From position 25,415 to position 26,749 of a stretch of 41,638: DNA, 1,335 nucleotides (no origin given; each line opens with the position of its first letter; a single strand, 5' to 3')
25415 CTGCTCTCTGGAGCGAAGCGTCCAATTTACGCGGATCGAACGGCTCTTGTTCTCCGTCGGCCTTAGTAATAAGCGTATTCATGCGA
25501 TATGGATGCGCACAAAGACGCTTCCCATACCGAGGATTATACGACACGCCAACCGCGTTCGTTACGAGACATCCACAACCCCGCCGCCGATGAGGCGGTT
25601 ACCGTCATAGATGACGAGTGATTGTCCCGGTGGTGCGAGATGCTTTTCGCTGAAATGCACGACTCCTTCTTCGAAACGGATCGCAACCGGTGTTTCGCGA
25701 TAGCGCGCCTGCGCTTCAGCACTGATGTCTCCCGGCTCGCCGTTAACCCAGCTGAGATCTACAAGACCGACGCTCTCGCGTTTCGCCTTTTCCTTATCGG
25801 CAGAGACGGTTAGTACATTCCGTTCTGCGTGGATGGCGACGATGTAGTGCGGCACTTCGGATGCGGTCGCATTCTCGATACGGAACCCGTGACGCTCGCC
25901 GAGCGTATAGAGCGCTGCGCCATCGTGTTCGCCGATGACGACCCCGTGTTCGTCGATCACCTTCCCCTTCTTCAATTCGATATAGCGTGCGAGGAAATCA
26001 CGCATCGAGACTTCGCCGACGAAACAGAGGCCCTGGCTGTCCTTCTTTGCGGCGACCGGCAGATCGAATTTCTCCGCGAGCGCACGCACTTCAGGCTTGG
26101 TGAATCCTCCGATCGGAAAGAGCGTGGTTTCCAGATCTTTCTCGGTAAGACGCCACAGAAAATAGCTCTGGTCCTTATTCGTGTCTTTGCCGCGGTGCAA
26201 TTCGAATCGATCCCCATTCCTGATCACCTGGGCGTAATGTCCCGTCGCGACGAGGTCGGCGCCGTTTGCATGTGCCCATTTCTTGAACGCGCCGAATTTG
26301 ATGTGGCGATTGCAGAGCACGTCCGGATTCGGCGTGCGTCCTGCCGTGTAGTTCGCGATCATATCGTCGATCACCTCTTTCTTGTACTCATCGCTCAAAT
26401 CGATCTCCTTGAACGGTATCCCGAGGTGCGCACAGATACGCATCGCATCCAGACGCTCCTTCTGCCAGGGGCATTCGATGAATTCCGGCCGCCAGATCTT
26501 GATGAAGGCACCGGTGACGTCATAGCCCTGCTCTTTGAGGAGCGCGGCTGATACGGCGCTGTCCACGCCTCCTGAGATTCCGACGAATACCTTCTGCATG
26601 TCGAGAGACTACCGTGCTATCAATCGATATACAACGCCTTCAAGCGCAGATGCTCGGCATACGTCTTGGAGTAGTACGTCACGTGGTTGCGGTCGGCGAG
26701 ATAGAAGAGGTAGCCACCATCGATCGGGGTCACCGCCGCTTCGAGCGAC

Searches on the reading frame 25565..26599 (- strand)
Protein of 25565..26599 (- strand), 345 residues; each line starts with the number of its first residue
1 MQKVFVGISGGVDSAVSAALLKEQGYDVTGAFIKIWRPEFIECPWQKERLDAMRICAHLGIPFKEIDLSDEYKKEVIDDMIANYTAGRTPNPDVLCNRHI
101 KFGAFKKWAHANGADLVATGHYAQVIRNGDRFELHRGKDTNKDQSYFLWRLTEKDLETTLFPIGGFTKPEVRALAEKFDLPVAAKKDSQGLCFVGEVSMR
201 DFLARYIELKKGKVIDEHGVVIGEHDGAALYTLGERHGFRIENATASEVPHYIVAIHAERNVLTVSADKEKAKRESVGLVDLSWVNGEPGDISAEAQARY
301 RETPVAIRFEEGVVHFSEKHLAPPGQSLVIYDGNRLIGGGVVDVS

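Call 80: search_protein_families(library=pfam, proteins=[window:25565-26599:-], max_evalue=0.00001)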
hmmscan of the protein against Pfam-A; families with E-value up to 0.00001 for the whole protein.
window:25565-26599:- (345 aa): 4 families
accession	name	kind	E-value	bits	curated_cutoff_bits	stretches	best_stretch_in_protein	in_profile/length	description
PF03054.22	tRNA_Me_trans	-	1.6e-76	256.9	20.6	1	2-195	1-201/202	tRNA methyl transferase HUP domain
PF20259.3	tRNA_Me_trans_M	-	7.2e-17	61.1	27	1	200-266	1-65/66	tRNA methyl transferase PRC-barrel domain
PF20258.4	tRNA_Me_trans_C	-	1.8e-07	31.8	20.6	1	281-342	8-77/77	Aminomethyltransferase beta-barrel domain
PF02540.23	NAD_synthase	-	2e-07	30.8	21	0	2-73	19-86/242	NAD synthase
